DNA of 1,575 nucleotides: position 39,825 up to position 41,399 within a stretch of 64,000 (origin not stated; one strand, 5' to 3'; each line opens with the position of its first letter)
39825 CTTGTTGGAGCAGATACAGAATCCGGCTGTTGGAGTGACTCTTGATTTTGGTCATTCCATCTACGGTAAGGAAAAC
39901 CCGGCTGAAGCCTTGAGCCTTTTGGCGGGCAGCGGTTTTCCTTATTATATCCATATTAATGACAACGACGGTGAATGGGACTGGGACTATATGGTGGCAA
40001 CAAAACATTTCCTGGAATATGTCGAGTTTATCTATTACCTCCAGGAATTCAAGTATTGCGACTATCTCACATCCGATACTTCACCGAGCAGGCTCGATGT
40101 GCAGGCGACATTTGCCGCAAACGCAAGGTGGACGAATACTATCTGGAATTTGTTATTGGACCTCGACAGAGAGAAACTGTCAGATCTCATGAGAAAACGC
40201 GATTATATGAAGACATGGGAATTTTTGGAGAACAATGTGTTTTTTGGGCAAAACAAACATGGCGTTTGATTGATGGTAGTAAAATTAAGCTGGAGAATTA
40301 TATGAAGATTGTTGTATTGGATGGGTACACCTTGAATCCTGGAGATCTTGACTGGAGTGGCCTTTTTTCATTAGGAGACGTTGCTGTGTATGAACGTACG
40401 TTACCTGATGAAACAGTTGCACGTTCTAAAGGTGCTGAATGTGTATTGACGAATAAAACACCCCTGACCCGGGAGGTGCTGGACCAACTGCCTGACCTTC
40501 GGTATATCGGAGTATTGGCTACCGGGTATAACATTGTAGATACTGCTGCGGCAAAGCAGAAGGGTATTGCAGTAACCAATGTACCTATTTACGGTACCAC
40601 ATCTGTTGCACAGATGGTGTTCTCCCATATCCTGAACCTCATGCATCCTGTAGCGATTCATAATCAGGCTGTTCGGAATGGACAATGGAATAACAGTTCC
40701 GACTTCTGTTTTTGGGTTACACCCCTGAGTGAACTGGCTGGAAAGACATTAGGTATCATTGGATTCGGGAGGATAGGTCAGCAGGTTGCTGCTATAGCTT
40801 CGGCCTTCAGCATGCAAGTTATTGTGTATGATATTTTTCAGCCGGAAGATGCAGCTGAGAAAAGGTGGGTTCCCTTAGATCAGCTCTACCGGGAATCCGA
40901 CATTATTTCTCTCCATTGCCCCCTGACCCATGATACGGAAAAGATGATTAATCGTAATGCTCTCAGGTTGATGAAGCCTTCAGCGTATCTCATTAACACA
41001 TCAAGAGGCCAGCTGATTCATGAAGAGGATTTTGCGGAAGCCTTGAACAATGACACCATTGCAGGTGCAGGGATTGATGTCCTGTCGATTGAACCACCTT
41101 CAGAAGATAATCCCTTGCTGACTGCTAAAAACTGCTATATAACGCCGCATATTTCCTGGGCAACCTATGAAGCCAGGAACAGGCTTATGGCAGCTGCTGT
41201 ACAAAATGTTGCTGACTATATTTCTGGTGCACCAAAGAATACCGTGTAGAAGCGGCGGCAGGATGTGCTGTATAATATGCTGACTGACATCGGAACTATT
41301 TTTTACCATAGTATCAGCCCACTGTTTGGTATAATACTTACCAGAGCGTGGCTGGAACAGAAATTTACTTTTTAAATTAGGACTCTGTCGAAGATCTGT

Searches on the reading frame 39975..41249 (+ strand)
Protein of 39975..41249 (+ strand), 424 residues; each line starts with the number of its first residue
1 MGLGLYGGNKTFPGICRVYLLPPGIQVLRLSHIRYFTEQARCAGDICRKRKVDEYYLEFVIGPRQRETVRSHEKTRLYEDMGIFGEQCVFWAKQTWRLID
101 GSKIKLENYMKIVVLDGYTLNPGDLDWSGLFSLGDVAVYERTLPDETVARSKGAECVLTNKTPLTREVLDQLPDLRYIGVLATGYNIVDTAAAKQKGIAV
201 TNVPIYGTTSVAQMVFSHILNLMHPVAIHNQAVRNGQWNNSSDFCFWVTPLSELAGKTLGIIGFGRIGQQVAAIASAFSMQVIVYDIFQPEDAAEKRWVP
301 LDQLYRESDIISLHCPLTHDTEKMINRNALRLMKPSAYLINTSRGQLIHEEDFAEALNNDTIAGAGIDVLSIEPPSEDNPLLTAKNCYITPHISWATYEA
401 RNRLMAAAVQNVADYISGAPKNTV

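Call 83: search_protein_families(library=pfam, proteins=[window:39975-41249:+], max_evalue=0.0001)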
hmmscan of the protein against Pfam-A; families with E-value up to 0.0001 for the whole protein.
window:39975-41249:+ (424 aa): 2 families
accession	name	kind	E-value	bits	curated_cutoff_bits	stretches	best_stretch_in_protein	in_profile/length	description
PF02826.25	2-Hacid_dh_C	-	8e-59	198.4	25.1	1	217-394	2-178/178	D-isomer specific 2-hydroxyacid dehydrogenase, NAD binding domain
PF00389.36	2-Hacid_dh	-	5.4e-27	94.5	24.6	1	135-422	21-130/134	D-isomer specific 2-hydroxyacid dehydrogenase, catalytic domain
